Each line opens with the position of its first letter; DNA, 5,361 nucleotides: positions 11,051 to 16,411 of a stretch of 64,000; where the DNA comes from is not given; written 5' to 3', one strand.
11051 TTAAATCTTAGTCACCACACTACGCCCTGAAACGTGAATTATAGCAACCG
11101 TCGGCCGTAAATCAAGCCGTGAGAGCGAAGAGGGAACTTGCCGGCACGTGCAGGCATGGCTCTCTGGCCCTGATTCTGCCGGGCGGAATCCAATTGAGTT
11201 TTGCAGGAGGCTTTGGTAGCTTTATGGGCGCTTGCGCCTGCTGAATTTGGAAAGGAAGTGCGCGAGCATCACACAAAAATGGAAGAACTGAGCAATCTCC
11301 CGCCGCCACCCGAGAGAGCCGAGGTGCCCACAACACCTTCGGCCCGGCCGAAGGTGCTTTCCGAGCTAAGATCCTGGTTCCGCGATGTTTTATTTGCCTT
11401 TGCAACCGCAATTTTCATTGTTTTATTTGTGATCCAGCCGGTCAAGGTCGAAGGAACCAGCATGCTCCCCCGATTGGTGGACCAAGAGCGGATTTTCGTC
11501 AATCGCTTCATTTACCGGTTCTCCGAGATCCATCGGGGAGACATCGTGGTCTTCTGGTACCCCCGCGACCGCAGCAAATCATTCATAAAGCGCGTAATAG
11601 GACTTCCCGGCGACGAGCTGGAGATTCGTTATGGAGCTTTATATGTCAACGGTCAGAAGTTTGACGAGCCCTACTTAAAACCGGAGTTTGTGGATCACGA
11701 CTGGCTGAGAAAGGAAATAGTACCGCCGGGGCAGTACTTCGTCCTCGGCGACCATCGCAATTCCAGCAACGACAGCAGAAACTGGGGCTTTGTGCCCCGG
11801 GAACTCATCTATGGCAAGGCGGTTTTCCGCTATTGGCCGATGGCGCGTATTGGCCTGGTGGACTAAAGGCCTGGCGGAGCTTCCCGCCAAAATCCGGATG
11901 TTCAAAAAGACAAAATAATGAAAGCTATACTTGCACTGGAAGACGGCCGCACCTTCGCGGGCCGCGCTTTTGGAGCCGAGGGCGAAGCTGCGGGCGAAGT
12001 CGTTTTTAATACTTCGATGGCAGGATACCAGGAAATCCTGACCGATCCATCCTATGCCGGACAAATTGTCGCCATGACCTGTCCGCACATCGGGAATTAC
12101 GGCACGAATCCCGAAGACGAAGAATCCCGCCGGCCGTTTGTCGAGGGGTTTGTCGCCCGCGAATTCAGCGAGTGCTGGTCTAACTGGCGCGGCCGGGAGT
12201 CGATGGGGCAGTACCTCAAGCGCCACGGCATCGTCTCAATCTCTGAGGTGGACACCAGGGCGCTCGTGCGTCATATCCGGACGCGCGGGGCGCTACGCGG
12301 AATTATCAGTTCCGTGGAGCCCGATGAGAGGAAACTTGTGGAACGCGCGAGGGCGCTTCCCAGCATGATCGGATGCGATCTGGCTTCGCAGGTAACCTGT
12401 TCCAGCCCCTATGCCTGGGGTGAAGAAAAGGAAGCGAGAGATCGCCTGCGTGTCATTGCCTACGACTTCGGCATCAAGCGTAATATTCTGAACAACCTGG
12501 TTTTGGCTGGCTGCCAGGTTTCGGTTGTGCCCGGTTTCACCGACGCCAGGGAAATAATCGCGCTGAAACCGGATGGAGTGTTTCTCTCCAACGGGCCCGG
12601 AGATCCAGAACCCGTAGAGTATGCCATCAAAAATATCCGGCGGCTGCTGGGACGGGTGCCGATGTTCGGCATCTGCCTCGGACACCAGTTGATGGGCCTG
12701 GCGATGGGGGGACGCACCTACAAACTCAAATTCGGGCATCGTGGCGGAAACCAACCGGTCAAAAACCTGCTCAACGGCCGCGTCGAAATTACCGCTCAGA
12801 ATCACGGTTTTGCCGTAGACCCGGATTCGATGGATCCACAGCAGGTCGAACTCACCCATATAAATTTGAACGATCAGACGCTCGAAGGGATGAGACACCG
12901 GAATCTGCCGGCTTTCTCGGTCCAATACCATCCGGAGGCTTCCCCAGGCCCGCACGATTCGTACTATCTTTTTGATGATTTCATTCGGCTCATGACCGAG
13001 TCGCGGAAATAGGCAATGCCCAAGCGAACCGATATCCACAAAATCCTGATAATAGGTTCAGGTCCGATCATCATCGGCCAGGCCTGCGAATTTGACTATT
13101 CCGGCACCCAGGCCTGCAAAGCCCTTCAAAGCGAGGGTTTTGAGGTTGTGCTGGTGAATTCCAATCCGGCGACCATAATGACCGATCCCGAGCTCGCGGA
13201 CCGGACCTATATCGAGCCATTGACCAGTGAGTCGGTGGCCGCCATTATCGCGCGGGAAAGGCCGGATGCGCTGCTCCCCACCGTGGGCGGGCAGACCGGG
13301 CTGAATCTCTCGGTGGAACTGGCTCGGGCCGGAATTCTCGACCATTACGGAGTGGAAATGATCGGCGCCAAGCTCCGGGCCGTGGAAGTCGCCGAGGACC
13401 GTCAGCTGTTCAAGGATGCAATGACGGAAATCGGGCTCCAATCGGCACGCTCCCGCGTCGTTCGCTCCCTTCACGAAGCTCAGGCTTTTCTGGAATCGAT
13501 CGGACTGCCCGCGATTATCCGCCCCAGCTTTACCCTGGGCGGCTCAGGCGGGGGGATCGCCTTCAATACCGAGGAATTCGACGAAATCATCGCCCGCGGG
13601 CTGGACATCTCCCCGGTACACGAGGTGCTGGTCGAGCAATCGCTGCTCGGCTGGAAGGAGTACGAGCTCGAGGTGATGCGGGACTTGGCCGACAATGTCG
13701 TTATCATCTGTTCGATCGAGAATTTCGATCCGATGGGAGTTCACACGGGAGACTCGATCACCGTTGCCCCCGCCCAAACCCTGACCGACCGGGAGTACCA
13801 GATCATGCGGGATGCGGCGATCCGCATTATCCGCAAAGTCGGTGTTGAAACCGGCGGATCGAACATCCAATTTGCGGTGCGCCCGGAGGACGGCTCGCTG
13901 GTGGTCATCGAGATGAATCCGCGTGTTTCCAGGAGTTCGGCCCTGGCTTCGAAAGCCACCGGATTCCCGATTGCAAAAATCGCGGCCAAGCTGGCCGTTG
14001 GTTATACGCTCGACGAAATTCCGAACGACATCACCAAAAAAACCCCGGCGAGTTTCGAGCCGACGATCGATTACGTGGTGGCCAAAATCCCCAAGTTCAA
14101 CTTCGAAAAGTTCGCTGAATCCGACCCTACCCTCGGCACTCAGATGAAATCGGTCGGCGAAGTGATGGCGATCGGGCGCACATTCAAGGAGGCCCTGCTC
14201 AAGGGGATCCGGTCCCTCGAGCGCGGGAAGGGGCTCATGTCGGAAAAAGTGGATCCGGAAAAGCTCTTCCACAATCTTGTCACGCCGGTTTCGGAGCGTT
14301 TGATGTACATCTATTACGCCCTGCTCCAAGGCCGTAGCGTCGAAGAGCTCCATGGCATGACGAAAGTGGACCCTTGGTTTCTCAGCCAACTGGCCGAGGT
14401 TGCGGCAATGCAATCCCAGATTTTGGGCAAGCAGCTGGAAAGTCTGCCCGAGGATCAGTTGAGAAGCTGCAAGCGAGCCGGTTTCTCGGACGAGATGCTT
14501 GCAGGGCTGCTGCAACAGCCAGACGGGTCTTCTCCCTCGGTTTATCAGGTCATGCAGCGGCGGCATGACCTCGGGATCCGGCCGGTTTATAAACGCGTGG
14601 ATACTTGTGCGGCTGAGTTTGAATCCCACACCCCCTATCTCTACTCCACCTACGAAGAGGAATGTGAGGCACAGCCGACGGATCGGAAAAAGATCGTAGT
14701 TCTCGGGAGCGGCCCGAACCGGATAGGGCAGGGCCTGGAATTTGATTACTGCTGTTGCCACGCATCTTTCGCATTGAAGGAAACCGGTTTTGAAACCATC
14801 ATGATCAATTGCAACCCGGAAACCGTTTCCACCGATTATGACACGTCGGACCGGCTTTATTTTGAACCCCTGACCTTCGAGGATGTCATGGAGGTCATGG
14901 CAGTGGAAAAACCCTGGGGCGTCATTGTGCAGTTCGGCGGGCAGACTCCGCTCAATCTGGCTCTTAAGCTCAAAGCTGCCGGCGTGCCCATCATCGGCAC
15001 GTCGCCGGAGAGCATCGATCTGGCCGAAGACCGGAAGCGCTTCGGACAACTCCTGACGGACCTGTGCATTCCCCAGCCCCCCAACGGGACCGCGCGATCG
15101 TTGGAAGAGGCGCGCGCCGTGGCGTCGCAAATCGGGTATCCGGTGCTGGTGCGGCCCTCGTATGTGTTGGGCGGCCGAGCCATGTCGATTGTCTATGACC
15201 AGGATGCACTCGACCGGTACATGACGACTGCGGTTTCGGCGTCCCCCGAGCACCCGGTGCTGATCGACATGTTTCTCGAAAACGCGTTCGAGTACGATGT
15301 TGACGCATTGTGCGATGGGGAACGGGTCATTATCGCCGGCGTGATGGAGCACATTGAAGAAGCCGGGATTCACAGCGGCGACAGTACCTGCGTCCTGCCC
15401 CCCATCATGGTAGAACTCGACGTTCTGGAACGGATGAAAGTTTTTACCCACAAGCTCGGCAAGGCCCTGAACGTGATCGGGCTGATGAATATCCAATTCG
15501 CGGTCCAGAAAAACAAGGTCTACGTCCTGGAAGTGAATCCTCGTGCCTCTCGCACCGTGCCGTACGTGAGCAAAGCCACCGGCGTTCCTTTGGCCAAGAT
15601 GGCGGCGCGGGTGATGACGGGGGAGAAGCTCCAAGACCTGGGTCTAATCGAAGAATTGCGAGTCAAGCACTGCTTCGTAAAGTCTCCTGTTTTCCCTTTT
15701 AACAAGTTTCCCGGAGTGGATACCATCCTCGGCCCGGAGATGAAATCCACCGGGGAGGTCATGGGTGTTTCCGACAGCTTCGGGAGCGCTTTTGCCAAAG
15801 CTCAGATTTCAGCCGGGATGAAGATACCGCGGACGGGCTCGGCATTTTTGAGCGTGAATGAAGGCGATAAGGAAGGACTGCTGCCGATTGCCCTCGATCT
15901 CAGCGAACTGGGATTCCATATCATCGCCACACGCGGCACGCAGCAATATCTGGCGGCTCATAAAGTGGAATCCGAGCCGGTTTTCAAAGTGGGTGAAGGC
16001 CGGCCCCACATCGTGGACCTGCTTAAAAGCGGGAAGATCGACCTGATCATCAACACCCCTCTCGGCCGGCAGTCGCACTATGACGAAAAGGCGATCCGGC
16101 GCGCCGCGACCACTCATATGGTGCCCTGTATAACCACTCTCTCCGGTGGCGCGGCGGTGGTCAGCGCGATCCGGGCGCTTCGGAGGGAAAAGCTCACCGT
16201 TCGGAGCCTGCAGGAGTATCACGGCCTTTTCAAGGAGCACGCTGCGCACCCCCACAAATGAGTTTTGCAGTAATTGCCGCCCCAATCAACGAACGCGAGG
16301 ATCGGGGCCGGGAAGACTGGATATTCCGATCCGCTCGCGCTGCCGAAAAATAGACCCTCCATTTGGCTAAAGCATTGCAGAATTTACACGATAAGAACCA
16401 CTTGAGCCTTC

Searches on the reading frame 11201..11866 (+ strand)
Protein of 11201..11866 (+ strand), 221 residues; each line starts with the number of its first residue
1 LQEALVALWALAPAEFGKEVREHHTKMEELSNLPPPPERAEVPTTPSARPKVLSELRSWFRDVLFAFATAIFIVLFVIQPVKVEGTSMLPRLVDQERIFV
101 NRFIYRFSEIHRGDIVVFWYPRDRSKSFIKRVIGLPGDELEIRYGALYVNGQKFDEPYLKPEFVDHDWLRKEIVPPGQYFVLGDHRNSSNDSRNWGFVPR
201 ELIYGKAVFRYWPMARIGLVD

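Call 31: search_protein_families(library=pfam, proteins=[window:11201-11866:+], max_evalue=1)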
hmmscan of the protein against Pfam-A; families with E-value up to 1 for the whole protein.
window:11201-11866:+ (221 aa): 2 families
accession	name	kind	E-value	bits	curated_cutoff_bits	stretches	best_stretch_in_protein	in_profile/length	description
PF10502.14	Peptidase_S26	-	1.9e-52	178.1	22.9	1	57-212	2-168/168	Signal peptidase, peptidase S26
PF00717.28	Peptidase_S24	-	0.00031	20.9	23.3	1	81-140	38-89/116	Peptidase S24-like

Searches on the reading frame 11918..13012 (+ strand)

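Call 31: search_protein_families(library=pfam, proteins=[window:11918-13012:+], max_evalue=1)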
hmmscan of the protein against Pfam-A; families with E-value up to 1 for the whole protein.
window:11918-13012:+ (364 aa): 3 families
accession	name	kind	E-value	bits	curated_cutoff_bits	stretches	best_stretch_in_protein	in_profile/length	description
PF00117.34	GATase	-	1.6e-55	188.1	22.8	1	182-357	3-189/190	Glutamine amidotransferase class-I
PF00988.28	CPSase_sm_chain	-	5.5e-53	178.5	27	1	5-130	1-126/126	Carbamoyl-phosphate synthase small chain, CPSase domain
PF07722.19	Peptidase_C26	-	1e-07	32.4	20.5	1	245-269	104-128/219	Peptidase C26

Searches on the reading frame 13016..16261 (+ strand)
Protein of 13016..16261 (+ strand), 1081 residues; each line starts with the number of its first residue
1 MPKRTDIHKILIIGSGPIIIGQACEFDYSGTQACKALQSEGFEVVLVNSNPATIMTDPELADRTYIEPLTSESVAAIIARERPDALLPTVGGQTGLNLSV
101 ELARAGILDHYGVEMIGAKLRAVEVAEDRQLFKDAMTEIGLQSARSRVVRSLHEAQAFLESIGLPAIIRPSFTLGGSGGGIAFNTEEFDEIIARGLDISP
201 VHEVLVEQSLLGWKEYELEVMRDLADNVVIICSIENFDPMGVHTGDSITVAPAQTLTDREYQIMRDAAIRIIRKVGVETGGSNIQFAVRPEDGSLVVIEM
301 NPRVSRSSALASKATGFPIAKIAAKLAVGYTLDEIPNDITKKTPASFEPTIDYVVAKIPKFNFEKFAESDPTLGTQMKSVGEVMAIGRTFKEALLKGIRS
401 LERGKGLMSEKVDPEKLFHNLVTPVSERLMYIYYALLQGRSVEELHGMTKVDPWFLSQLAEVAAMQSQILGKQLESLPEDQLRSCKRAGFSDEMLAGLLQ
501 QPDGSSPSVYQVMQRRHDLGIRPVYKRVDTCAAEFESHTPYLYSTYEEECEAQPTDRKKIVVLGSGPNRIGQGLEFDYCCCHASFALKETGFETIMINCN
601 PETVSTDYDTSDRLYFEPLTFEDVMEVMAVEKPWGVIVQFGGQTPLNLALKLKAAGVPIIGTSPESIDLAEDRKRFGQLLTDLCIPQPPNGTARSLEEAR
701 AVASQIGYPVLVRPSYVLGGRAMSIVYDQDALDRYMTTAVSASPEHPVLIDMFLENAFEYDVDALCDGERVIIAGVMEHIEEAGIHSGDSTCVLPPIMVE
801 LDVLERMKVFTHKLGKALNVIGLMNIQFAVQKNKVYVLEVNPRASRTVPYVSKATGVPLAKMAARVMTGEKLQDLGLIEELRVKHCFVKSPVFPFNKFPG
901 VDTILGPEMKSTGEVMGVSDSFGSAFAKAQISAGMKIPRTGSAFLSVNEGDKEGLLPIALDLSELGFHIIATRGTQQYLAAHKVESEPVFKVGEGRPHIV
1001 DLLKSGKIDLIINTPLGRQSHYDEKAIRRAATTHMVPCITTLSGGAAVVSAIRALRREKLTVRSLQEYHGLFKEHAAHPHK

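Call 31: search_protein_families(library=pfam, proteins=[window:13016-16261:+], max_evalue=1)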
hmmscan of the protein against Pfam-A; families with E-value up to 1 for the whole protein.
window:13016-16261:+ (1081 aa): 13 families
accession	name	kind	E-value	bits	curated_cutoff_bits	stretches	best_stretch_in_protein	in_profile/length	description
PF02786.22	CPSase_L_D2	-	3.4e-108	360.5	19.8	2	128-334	1-210/211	Carbamoyl-phosphate synthase L chain, ATP binding domain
PF25596.1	CPSase_L_D1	-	8e-100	329.4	27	2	557-668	2-117/118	Carbamoyl phosphate synthase preATP-grasp domain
PF02787.25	CPSase_L_D3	-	6.6e-22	77.7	26.6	1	420-498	2-79/80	Carbamoyl-phosphate synthetase large chain, oligomerisation domain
PF02142.27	MGS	-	9.5e-22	77.4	24.1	1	954-1040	1-94/94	MGS-like domain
PF07478.18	Dala_Dala_lig_C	-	1.3e-12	48.1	24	2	697-843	26-175/204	D-ala D-ala ligase C-terminus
PF02222.28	ATP-grasp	-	1.2e-11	45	27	2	679-844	2-163/179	ATP-grasp domain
PF15632.11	ATPgrasp_Ter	-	2.3e-11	44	29.1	2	749-884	6-126/131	ATP-grasp in the biosynthetic pathway with Ter operon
PF13535.11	ATP-grasp_4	-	1.9e-07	31.3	27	2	201-303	52-151/160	ATP-grasp domain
PF02655.19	ATP-grasp_3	-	6.1e-07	30.1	23.2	1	677-844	8-157/160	ATP-grasp domain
PF01071.24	GARS_A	-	8.3e-07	29.5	27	2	129-262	3-144/194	Phosphoribosylglycinamide synthetase, ATP-grasp (A) domain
PF13549.11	ATP-grasp_5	-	0.00058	19.7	27.6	1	678-712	17-51/221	ATP-grasp domain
PF13780.11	DUF4176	-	0.051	14.1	25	0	7-31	14-38/74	Domain of unknown function (DUF4176)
PF08442.15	ATP-grasp_2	-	0.059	13.4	29.5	0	133-225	8-116/202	ATP-grasp domain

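Call 61: find_homologous_proteins(query=window:13016-16258:+, max_evalue=1e-50)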
Query window:13016-16258:+ (1081 aa): 8000 proteins with E <= 1e-50 among 8000 candidates; the best 120 are listed.
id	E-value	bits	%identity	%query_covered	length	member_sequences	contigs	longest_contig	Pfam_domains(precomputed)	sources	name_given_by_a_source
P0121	0.0e+0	2432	100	100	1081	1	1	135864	PF25596.2,PF02142.28,PF13535.12,PF15632.12,PF02786.23,PF02787.26,PF02222.28,PF02655.20,PF01071.25,PF07478.19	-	-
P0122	0.0e+0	2243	93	99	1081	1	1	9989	PF25596.2,PF02142.28,PF13535.12,PF15632.12,PF02786.23,PF02787.26,PF02222.28,PF02655.20,PF01071.25,PF07478.19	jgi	jgi:carbamoyl-phosphate synthase large subunit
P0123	0.0e+0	2091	86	99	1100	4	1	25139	PF25596.2,PF02142.28,PF13535.12,PF15632.12,PF02786.23,PF02787.26,PF02222.28,PF02655.20,PF01071.25,PF07478.19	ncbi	-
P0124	0.0e+0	2071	85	99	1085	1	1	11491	PF25596.2,PF02142.28,PF13535.12,PF15632.12,PF02786.23,PF02787.26,PF02222.28,PF02655.20,PF01071.25,PF07478.19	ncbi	-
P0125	0.0e+0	2069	85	99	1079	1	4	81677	PF25596.2,PF02142.28,PF13535.12,PF15632.12,PF02786.23,PF02787.26,PF02222.28,PF02655.20,PF01071.25,PF07478.19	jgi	jgi:carbamoyl-phosphate synthase large subunit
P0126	0.0e+0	2067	85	99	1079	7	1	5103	PF25596.2,PF02142.28,PF13535.12,PF15632.12,PF02786.23,PF02787.26,PF02222.28,PF02655.20,PF01071.25,PF07478.19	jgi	jgi:carbamoyl-phosphate synthase large subunit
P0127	0.0e+0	2057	84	99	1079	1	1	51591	PF25596.2,PF02142.28,PF13535.12,PF15632.12,PF02786.23,PF02787.26,PF02222.28,PF02655.20,PF01071.25,PF07478.19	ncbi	-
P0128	0.0e+0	2053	84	100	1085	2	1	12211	PF25596.2,PF02142.28,PF13535.12,PF15632.12,PF02786.23,PF02787.26,PF02222.28,PF02655.20,PF01071.25,PF07478.19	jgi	-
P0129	0.0e+0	2047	83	99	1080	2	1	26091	PF25596.2,PF02142.28,PF13535.12,PF15632.12,PF02786.23,PF02787.26,PF02222.28,PF08443.17,PF02655.20,PF01071.25,PF07478.19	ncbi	-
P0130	0.0e+0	2042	83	99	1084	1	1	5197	PF25596.2,PF02142.28,PF13535.12,PF15632.12,PF02786.23,PF02787.26,PF02222.28,PF02655.20,PF01071.25,PF07478.19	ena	-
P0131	0.0e+0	2039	83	100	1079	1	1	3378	PF25596.2,PF02142.28,PF13535.12,PF15632.12,PF02786.23,PF02787.26,PF02222.28,PF02655.20,PF01071.25,PF07478.19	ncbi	-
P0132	0.0e+0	2037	83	99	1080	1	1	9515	PF25596.2,PF02142.28,PF13535.12,PF15632.12,PF02786.23,PF02787.26,PF02222.28,PF02655.20,PF01071.25,PF07478.19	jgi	jgi:carbamoyl-phosphate synthase large subunit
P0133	0.0e+0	2020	82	100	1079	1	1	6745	PF25596.2,PF02142.28,PF13535.12,PF15632.12,PF02786.23,PF02787.26,PF02222.28,PF02655.20,PF01071.25,PF07478.19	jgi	jgi:carbamoyl-phosphate synthase large subunit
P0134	0.0e+0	2017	82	100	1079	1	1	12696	PF25596.2,PF02142.28,PF13535.12,PF15632.12,PF02786.23,PF02787.26,PF02222.28,PF02655.20,PF01071.25,PF07478.19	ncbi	-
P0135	0.0e+0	2001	82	99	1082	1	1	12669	PF25596.2,PF02142.28,PF13535.12,PF15632.12,PF02786.23,PF02787.26,PF02222.28,PF02655.20,PF01071.25,PF07478.19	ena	-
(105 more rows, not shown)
